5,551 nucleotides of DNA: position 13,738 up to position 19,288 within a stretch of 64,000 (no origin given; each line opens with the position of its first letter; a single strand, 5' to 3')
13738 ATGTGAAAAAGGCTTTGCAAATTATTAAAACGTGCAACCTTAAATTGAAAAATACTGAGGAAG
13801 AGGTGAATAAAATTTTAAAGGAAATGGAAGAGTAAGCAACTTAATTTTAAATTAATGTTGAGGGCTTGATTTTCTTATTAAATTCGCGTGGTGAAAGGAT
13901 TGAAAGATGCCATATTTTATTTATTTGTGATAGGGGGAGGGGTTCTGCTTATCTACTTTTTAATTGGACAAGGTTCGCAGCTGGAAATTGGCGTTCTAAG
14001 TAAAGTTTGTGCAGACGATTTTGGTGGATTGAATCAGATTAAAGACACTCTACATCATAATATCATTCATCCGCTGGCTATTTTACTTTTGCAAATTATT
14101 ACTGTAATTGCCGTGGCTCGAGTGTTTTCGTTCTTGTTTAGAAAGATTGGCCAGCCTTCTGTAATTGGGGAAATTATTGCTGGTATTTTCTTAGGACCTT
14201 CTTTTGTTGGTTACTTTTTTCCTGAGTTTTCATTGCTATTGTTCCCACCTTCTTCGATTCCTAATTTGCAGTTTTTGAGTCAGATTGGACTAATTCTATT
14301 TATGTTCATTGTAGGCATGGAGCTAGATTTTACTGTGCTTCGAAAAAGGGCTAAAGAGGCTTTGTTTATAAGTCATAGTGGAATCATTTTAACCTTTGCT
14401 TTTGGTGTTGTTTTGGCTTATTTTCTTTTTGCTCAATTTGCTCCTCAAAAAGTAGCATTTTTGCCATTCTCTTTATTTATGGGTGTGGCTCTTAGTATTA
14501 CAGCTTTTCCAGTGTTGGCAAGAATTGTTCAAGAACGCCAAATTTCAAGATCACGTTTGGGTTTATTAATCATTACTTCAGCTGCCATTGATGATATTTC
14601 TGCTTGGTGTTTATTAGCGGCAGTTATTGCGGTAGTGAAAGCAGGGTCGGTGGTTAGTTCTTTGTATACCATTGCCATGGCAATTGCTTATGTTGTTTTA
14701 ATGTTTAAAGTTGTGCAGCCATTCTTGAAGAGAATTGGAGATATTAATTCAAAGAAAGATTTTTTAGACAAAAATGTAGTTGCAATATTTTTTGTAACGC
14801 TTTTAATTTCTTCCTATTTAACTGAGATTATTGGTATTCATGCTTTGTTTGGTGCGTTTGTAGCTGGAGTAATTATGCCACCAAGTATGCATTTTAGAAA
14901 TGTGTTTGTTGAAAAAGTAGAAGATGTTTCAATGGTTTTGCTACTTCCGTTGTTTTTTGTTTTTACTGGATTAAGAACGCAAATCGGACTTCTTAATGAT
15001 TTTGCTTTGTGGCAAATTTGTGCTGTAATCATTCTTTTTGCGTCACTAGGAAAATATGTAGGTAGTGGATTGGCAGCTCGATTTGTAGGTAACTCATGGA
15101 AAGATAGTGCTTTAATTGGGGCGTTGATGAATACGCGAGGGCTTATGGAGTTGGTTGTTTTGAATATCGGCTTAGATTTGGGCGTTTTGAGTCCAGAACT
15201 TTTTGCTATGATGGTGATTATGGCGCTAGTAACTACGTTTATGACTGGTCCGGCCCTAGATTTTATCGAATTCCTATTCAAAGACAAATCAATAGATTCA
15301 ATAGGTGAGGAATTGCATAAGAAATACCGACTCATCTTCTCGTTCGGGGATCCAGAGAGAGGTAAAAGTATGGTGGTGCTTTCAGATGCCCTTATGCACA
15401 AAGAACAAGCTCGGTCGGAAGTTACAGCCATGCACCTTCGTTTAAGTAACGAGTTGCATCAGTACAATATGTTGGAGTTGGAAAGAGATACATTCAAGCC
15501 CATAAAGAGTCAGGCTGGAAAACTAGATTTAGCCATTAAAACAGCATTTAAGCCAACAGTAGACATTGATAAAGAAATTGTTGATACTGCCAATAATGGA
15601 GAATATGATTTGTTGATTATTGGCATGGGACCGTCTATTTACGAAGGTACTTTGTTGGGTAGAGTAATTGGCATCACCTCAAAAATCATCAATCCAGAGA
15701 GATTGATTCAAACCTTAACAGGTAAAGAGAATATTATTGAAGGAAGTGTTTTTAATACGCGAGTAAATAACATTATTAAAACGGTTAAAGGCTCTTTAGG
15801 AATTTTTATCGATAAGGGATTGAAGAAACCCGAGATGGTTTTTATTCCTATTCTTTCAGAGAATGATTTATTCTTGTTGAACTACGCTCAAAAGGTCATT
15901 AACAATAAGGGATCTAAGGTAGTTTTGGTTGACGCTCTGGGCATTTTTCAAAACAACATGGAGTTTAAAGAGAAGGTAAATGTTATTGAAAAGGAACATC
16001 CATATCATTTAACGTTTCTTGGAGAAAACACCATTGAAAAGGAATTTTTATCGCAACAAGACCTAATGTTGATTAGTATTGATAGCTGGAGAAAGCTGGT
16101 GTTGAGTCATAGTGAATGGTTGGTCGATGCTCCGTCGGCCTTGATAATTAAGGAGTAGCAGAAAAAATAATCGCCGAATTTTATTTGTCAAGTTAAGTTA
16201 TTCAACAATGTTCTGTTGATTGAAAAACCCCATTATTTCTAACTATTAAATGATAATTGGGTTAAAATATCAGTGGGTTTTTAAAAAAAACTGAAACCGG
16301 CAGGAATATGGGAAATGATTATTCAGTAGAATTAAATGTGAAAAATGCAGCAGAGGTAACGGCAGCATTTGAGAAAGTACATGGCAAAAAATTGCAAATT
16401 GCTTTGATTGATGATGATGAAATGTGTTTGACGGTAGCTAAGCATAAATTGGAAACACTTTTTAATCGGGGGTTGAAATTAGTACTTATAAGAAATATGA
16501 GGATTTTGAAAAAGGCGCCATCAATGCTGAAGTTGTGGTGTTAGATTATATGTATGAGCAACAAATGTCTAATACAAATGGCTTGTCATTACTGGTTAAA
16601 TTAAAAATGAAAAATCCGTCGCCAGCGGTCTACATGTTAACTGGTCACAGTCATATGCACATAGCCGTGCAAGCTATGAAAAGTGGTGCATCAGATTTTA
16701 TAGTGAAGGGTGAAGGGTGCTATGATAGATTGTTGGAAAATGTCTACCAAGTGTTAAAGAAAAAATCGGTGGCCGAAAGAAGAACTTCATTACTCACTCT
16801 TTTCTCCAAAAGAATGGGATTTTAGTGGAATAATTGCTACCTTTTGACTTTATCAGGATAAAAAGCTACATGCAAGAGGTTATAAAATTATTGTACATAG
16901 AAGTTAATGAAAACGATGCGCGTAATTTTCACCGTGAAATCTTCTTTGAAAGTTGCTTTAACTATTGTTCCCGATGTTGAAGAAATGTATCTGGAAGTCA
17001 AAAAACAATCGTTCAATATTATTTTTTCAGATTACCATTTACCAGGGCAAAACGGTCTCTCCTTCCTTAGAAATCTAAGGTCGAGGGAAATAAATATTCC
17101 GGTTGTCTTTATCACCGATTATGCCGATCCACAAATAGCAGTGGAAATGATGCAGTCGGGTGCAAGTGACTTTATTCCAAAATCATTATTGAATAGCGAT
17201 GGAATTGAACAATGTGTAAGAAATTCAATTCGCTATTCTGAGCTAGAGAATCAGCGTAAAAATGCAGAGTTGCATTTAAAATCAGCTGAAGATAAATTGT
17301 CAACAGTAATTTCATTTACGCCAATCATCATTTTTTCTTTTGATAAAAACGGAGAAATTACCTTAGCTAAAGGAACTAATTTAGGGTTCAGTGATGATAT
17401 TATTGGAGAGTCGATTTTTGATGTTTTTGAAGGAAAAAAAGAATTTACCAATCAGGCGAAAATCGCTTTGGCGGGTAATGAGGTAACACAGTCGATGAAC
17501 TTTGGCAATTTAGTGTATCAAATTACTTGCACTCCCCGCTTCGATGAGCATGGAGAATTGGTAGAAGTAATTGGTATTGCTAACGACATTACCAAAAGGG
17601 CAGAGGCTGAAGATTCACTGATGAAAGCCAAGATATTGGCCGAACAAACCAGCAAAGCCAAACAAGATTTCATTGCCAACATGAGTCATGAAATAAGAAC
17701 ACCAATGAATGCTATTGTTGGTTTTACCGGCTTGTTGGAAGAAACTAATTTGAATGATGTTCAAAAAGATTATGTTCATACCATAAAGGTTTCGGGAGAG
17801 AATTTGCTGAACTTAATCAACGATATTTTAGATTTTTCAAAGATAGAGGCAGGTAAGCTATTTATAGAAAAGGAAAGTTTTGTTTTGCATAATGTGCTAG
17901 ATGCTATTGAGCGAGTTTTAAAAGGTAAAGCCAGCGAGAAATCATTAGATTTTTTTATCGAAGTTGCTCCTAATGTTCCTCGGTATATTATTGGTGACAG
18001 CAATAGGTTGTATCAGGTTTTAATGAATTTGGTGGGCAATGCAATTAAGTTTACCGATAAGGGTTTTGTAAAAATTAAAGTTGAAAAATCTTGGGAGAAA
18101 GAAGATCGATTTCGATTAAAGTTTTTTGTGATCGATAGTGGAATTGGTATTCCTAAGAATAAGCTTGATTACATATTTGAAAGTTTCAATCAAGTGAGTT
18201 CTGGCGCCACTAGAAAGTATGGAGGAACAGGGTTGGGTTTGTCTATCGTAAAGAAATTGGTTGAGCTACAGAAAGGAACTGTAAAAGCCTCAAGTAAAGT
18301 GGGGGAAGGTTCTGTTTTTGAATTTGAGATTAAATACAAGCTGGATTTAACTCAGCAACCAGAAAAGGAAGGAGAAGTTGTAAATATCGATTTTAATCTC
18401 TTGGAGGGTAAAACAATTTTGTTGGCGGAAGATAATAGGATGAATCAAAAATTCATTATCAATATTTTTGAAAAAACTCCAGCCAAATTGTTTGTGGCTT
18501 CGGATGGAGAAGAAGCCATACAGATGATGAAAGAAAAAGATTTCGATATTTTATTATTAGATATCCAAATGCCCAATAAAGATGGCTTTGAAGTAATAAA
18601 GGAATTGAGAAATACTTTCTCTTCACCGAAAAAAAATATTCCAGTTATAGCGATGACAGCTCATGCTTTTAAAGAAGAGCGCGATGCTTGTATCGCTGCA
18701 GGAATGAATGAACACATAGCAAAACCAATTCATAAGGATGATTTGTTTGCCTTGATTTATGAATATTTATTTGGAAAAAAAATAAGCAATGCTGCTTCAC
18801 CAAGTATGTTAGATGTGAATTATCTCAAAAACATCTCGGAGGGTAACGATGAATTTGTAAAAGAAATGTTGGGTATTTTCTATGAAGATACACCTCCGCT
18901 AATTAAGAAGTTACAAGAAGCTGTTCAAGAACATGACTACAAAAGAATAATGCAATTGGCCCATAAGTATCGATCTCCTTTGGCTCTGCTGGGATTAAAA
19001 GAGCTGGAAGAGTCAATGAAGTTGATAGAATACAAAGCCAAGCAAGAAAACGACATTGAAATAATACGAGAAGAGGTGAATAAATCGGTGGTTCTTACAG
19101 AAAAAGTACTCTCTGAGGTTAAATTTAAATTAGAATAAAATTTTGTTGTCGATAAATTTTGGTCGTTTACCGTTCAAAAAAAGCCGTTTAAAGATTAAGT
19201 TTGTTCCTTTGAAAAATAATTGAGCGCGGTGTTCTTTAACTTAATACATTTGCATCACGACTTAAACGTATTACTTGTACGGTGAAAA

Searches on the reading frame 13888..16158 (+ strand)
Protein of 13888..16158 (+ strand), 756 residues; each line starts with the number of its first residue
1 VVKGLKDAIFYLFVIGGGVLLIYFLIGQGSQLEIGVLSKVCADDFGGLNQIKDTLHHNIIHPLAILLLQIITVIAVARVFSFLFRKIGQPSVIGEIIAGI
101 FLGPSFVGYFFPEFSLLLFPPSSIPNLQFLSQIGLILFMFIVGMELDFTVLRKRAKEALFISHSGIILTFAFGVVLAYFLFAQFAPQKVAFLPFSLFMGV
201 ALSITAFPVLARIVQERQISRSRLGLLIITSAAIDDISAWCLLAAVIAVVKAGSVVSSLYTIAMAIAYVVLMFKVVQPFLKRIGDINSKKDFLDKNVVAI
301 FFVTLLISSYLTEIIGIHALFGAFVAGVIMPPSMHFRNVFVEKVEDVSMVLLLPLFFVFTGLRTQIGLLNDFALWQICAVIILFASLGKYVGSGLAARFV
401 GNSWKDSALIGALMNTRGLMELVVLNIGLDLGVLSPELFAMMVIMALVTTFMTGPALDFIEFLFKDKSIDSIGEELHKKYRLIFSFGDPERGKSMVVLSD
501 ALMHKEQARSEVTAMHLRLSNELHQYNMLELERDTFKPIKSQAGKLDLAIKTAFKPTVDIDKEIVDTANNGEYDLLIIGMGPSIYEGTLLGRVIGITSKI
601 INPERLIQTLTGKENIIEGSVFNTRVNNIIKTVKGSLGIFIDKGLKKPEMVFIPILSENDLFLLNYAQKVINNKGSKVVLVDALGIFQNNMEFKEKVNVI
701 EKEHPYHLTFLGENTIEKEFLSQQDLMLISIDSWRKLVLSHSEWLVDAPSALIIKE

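Call 89: search_protein_families(library=pfam, proteins=[window:13888-16158:+], max_evalue=0.00001)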
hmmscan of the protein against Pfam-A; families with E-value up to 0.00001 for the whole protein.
window:13888-16158:+ (756 aa): 1 family
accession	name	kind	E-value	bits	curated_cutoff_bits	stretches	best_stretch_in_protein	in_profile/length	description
PF00999.27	Na_H_Exchanger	-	4.3e-60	204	26.2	1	75-458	2-370/375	Sodium/hydrogen exchanger, transmembrane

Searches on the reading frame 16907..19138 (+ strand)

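Call 89: search_protein_families(library=pfam, proteins=[window:16907-19138:+], max_evalue=0.00001)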
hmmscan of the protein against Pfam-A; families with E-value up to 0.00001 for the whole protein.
window:16907-19138:+ (743 aa): 4 families
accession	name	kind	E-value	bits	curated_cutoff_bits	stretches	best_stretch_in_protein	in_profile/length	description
PF00072.30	Response_reg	-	1.3e-43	148.1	30.2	2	504-617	1-110/111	Response regulator receiver domain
PF02518.31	HATPase_c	-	8.7e-28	97.4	26.4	1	363-477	1-109/111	Histidine kinase-, DNA gyrase B-, and HSP90-like ATPase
PF00512.31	HisKA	-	1.4e-24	86.3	26.9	1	251-316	1-66/66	His Kinase A (phospho-acceptor) domain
PF01627.28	Hpt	-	3.8e-07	30.7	24.6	1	653-722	1-69/84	Hpt domain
